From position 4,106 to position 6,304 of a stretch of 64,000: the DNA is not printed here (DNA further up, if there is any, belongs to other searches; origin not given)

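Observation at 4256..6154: REC-TPR-kinase protein in which both phosphotransfer domains look catalytically dead (pseudo-receiver plus pseudokinase scaffold)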

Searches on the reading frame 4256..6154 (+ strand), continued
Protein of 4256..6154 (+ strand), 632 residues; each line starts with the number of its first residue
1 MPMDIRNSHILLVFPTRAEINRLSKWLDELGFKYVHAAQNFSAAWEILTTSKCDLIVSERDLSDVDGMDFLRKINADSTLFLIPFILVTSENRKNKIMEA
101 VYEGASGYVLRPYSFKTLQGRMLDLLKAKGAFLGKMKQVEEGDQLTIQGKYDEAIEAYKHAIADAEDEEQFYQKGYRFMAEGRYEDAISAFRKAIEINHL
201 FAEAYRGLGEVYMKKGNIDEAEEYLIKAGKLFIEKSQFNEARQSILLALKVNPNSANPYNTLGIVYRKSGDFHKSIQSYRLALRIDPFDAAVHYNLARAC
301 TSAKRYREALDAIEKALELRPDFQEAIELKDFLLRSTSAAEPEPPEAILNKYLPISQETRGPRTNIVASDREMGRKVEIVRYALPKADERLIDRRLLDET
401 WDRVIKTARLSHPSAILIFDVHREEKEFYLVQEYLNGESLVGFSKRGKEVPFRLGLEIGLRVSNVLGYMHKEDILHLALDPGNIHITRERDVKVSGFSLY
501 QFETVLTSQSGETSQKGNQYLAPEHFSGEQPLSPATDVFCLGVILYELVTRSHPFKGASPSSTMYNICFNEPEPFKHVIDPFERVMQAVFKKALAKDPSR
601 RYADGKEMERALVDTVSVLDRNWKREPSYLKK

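Call 15: find_encoding_contigs(protein=P0007, flank=8000, max_places=2)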
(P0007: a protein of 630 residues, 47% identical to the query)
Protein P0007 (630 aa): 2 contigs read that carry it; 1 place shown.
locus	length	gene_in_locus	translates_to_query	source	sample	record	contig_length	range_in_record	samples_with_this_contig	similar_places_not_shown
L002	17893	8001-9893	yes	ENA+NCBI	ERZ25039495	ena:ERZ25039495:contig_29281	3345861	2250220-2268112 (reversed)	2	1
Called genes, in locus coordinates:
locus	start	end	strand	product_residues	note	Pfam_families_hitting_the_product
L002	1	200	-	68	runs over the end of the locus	-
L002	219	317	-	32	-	-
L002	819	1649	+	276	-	PF25084:LbH_EIF2B (faint), PF25087:GMPPB_C (weak), PF00132:Hexapep (weak), PF13720:Acetyltransf_11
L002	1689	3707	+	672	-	PF13426:PAS_9 (weak), PF02518:HATPase_c, PF14501:HATPase_c_5 (weak), PF08668:HDOD, PF01966:HD (weak)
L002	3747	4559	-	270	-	PF25084:LbH_EIF2B, PF00132:Hexapep (weak), PF25087:GMPPB_C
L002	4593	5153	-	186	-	PF00857:Isochorismatase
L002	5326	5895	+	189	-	PF01035:DNA_binding_1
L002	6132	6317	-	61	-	-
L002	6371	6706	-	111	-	PF09723:Zn_ribbon_8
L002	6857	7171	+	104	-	PF13248:Zn_ribbon_3 (faint), PF13240:Zn_Ribbon_1 (faint), PF17032:Zn_ribbon_15, PF12773:DZR (weak), PF24463:DUF7577 (weak)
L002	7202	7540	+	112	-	-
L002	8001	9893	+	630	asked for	PF00072:Response_reg, PF00515:TPR_1 (weak), PF13414:TPR_11, PF14559:TPR_19, PF25063:ARM_TT21_C, PF13371:TPR_9 (weak), PF00069:Pkinase, PF07714:PK_Tyr_Ser-Thr, +14 more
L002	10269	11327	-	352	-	PF20903:SPL, PF04055:Radical_SAM (weak)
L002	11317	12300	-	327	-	-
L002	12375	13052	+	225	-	PF02254:TrkA_N (weak), PF27252:AF_1314_C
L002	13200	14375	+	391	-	PF00881:Nitroreductase (faint)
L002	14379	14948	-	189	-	PF09335:VTT_dom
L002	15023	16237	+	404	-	-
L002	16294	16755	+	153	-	PF00111:Fer2, PF13085:Fer2_3 (weak), PF01799:Fer2_2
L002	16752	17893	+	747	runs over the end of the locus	PF20256:MoCoBD_2, PF02738:MoCoBD_1, PF20256:MoCoBD_2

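Call 16: find_encoding_contigs(protein=P0012, flank=8000, max_places=2)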
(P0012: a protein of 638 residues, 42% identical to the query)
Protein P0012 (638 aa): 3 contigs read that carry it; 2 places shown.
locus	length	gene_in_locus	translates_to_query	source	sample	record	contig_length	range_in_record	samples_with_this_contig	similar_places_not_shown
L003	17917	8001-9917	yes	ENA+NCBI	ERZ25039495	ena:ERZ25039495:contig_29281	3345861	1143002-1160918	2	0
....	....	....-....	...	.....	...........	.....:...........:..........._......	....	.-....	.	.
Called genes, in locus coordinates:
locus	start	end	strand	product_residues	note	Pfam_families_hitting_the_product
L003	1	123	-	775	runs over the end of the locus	PF01326:PPDK_N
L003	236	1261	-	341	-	PF01244:Peptidase_M19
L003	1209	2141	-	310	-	PF13489:Methyltransf_23 (weak), PF08241:Methyltransf_11, PF08242:Methyltransf_12 (weak), PF13649:Methyltransf_25 (weak), PF13847:Methyltransf_31 (weak)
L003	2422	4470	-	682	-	PF02310:B12-binding, PF04055:Radical_SAM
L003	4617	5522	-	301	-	PF03747:ADP_ribosyl_GH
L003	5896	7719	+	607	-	PF08439:Peptidase_M3_N, PF01432:Peptidase_M3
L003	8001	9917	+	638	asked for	PF00072:Response_reg, PF25063:ARM_TT21_C, PF13414:TPR_11, PF14559:TPR_19, PF13424:TPR_12, PF14559:TPR_19, PF00069:Pkinase, PF07714:PK_Tyr_Ser-Thr, +18 more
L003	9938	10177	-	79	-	-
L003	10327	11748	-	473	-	PF14537:Cytochrom_c3_2 (faint), PF13435:Cytochrome_C554 (faint), PF22113:Mtrc-MtrF_II-IV_dom, PF14522:Cytochrome_C7 (weak), PF13447:Multi-haem_cyto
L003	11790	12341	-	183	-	PF03264:Cytochrom_NNT, PF09699:Paired_CXXCH_1 (faint), PF14522:Cytochrome_C7 (faint), PF14537:Cytochrom_c3_2 (faint), PF22113:Mtrc-MtrF_II-IV_dom (weak)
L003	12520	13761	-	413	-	PF13185:GAF_2 (weak), PF00211:Guanylate_cyc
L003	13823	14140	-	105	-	PF07883:Cupin_2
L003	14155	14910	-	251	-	PF00037:Fer4 (weak), PF12837:Fer4_6 (weak), PF12838:Fer4_7 (faint), PF13237:Fer4_10 (weak), PF14697:Fer4_21 (weak), PF13187:Fer4_9 (weak), PF27217:AF_0155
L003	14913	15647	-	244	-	PF01966:HD (weak)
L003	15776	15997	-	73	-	PF03063:Prismane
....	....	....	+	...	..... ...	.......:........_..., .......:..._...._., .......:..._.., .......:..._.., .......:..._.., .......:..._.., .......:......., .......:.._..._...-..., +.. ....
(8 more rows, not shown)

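Call 17: find_encoding_contigs(protein=P0004, flank=8000, max_places=2)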
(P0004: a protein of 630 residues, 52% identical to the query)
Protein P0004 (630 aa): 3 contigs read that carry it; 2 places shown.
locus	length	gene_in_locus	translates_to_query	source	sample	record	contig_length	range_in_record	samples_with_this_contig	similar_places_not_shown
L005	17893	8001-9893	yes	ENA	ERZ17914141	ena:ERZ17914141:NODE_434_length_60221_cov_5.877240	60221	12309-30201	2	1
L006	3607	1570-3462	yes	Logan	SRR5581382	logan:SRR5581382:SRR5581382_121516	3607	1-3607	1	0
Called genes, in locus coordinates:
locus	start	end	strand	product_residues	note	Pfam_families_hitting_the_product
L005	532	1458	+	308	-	PF00294:PfkB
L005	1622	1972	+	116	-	-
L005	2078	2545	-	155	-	PF09719:C_GCAxxG_C_C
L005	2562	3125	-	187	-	PF10469:AKAP7_NLS (weak), PF02834:LigT_PEase, PF13563:2_5_RNA_ligase2, PF02834:LigT_PEase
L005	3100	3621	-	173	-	PF02464:CinA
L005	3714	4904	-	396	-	PF01969:Ni_insertion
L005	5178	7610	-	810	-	PF02190:LON_substr_bdg, PF00004:AAA, PF07728:AAA_5 (weak), PF22667:Lon_lid, PF05362:Lon_C, PF13541:ChlI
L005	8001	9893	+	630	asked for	PF00072:Response_reg, PF00515:TPR_1, PF13414:TPR_11, PF13424:TPR_12, PF13432:TPR_16, PF14559:TPR_19, PF25063:ARM_TT21_C, PF00515:TPR_1, +24 more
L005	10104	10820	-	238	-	-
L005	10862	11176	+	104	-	-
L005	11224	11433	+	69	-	-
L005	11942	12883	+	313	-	PF00698:Acyl_transf_1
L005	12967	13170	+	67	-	PF12797:Fer4_2 (weak), PF12837:Fer4_6 (faint), PF13237:Fer4_10 (faint), PF14697:Fer4_21 (faint), PF25160:LdpA_Fe-S-bd (faint), PF00037:Fer4 (weak), PF12838:Fer4_7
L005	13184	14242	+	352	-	PF01855:POR_N, PF17147:PFOR_II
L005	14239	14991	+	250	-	PF02775:TPP_enzyme_C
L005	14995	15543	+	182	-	PF01558:POR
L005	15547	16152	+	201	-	PF12146:Hydrolase_4 (faint), PF12697:Abhydrolase_6 (weak)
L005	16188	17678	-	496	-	PF10150:RNase_E_G, PF20833:RNase_E_G_Thio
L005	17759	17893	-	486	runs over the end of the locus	-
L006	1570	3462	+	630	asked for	PF00072:Response_reg, PF00515:TPR_1, PF13414:TPR_11, PF13424:TPR_12, PF13432:TPR_16, PF14559:TPR_19, PF25063:ARM_TT21_C, PF00515:TPR_1, +24 more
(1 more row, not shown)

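Call 18: find_encoding_contigs(protein=P0009, flank=8000, max_places=2)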
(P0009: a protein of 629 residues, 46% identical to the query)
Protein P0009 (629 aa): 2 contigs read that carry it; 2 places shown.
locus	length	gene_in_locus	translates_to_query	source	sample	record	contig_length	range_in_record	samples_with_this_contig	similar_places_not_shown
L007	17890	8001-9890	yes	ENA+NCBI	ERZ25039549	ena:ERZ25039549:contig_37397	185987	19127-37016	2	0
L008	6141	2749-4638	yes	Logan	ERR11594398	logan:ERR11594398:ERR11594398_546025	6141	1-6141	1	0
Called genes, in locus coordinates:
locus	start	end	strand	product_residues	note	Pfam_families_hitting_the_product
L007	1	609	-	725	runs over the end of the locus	PF23899:SU10_portal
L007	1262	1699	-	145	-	-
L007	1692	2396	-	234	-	PF03237:Terminase_6N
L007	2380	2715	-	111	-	PF20901:Sf6_terminase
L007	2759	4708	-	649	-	PF00015:MCPsignal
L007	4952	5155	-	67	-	PF01584:CheW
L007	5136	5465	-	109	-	PF01584:CheW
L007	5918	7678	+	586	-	PF08439:Peptidase_M3_N, PF01432:Peptidase_M3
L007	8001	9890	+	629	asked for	PF00072:Response_reg, PF13432:TPR_16 (weak), PF13414:TPR_11, PF13432:TPR_16, PF14559:TPR_19, PF25063:ARM_TT21_C, PF07714:PK_Tyr_Ser-Thr, PF00069:Pkinase, +22 more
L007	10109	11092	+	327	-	PF16868:NMT1_3, PF09084:NMT1 (weak)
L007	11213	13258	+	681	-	PF06808:DctM, PF11874:DUF3394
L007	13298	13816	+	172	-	PF02550:AcetylCoA_hydro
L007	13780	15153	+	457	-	PF13336:AcetylCoA_hyd_C, PF13302:Acetyltransf_3, PF00583:Acetyltransf_1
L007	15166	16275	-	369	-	PF00724:Oxidored_FMN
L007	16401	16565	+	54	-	PF09723:Zn_ribbon_8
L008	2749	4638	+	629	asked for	PF00072:Response_reg, PF13432:TPR_16 (weak), PF13414:TPR_11, PF13432:TPR_16, PF14559:TPR_19, PF25063:ARM_TT21_C, PF07714:PK_Tyr_Ser-Thr, PF00069:Pkinase, +22 more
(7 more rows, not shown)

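Call 19: find_encoding_contigs(protein=P0011, flank=8000, max_places=2)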
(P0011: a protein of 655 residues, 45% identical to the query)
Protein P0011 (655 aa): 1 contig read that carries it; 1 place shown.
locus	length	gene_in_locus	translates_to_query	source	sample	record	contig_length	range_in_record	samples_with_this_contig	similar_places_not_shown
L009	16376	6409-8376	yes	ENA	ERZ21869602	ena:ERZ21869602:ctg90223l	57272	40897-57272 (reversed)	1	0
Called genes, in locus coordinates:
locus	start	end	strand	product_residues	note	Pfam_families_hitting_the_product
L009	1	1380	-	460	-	?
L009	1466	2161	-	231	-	PF00005:ABC_tran, PF13304:AAA_21 (faint), PF12399:BCA_ABC_TP_C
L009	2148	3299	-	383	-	PF02653:BPD_transp_2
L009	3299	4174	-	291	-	PF02653:BPD_transp_2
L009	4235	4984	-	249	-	PF13458:Peripla_BP_6, PF01094:ANF_receptor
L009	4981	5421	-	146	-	PF13458:Peripla_BP_6, PF13433:Peripla_BP_5, PF01094:ANF_receptor (weak)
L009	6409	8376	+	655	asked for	PF00072:Response_reg, PF25063:ARM_TT21_C, PF13414:TPR_11, PF14559:TPR_19, PF13371:TPR_9 (weak), PF14559:TPR_19, PF00069:Pkinase, PF07714:PK_Tyr_Ser-Thr, +17 more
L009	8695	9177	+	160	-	PF01842:ACT (weak), PF13291:ACT_4 (faint), PF13840:ACT_7 (faint), PF22468:ACT_9 (faint), PF19571:ACT_8, PF01842:ACT, PF22629:ACT_AHAS_ss (weak)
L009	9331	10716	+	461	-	PF01336:tRNA_anti-codon, PF00152:tRNA-synt_2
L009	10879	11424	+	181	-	PF00293:NUDIX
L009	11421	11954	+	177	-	PF14803:Zn_ribbon_Nudix, PF00293:NUDIX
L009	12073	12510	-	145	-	-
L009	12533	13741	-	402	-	PF00515:TPR_1 (faint), PF07719:TPR_2 (faint), PF13181:TPR_8 (faint), PF13428:TPR_14 (faint), PF14559:TPR_19 (faint), PF13432:TPR_16 (faint), PF01476:LysM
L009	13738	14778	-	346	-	PF01522:Polysacc_deac_1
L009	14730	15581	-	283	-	PF00672:HAMP, PF00211:Guanylate_cyc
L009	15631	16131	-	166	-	-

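Call 21: find_related_loci(query=A1, collection=genome_contigs, flank=6000)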
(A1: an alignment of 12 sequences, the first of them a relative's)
Query A1 (632 aa) in genome_contigs; peptide patterns used: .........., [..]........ (x = any residue, [..] = any of these).
63 stretches matched a pattern; 24 encode a relative of the query (tblastn E <= 1e-3); 24 distinct loci.
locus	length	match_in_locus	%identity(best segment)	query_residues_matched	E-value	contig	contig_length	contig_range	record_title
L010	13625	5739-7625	52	3-632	0e+0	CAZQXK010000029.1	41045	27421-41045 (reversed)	MAG TPA_asm: uncultured Thermodesulfobacteriota bacterium isolate binchicken_co168_241 genome assembly, contig: NODE_162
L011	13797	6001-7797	51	3-602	0e+0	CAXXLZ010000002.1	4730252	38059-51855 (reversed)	MAG: Thermodesulfobacteriota bacterium isolate 2fdc769d-9a05-4c3a-9363-a2f454578bb3 genome assembly, contig: contig_2, w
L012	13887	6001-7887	47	1-632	0e+0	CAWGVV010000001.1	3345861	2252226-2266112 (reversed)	MAG: uncultured delta proteobacterium isolate MFD02416.bin.1.4 genome assembly, contig: contig_29281, whole genome shotg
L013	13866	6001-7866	46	11-632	0e+0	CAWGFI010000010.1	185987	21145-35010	MAG: uncultured delta proteobacterium isolate MFD05684.bin.2.29 genome assembly, contig: contig_37397, whole genome shot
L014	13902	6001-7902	42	3-632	4e-166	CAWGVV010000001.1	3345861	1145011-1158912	MAG: uncultured delta proteobacterium isolate MFD02416.bin.1.4 genome assembly, contig: contig_29281, whole genome shotg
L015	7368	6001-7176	26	142-327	5e-17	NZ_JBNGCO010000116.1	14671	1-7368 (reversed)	MAG: Baaleninema sp. isolate E05-001 bin47.fa-116, whole genome shotgun sequence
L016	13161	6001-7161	27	139-329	7e-16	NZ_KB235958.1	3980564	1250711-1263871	Baaleninema simplex PCC 7105 Gei7105DRAFT_GPC.5, whole genome shotgun sequence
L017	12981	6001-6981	27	134-334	7e-14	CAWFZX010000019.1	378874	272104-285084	MAG: uncultured Alphaproteobacteria bacterium isolate MFD09267.bin.3.238 genome assembly, contig: contig_32947, whole ge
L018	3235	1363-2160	28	142-369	7e-13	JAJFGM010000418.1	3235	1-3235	MAG: Kiloniellaceae bacterium isolate OFTM278 OFTM278_417, whole genome shotgun sequence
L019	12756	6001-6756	32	142-326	1e-12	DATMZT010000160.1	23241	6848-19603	MAG TPA_asm: Hyphomicrobiaceae bacterium isolate SMAG_U11142 k141_925341, whole genome shotgun sequence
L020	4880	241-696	29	161-324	2e-12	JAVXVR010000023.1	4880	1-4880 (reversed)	MAG: Acidobacteriota bacterium isolate BP_33 scaffold_2729245, whole genome shotgun sequence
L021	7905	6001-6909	27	131-326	3e-11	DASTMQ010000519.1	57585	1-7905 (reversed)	MAG TPA_asm: Hyphomicrobiaceae bacterium isolate SMAG_U3765 k141_349417, whole genome shotgun sequence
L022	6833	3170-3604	27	181-326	9e-11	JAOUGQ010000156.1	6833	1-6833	MAG: Nitrospirota bacterium isolate 4_1_May_SF_Bin33 4_1_May_SF_Bin33_scaffold_5402_c1, whole genome shotgun sequence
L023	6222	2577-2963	32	172-283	3e-9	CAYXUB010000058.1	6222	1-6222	MAG TPA_asm: uncultured Lachnospiraceae bacterium isolate SRP141132_co6_13 genome assembly, contig: NODE_11003_length_62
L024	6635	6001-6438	28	165-296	8e-9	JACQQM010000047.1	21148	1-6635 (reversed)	MAG: Nitrospirae bacterium isolate NC_groundwater_1333_Ag_S-0.2um_61_61 S_p2_S4_coassembly_k141_1285743, whole genome sh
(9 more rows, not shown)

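Call 37: predict_structure(alignment_id=A1)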
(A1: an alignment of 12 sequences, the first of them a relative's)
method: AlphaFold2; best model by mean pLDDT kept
length: 632 residues; sequences in the alignment: 12
mean_pLDDT: 82.4   pTM: 0.47
mean pLDDT of the five models: 82.4, 81.3, 81.0, 78.0, 74.7
residues with pLDDT >= 90: 201; 70-90: 340; 50-70: 70; < 50: 21
segments of 3 or more residues with pLDDT < 50: 338-347, 510-514, 630-632
pLDDT, mean of each block of 10 residues (from residue 1): 74 92 91 90 89 89 79 82 89 78 84 87 87 84 90 90 75 74 77 82 85 84 71 59 59 64 71 81 79 92 85 93 87 61 47 81 85 88 70 84 90 91 83 88 79 90 97 93 90 92 75 57 80 93 94 86 84 88 93 94 97 91 66 39
secondary structure, 60 per line:
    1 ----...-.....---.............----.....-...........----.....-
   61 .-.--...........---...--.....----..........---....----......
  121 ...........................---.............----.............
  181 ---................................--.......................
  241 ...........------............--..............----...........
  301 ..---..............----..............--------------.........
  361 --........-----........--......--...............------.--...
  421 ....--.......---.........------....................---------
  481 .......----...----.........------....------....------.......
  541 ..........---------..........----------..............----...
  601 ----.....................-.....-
elements in order: E9-13 H17-29 E34-38 H41-50 E55-59 H67-76 E85-89 H94-103 E107-110 H115-147 H151-163 H168-180 H184-215 H218-251 H258-269 H272-285 H290-302 H306-319 H324-337 E352-360 E363-370 E376-383 H386-391 H394-408 E418-424 E427-433 E437-439 H440-445 H452-471 E484-487 E492-494 H499-507 H514-517 H524-527 H534-550 H560-569 H580-593 H605-625 H627-631
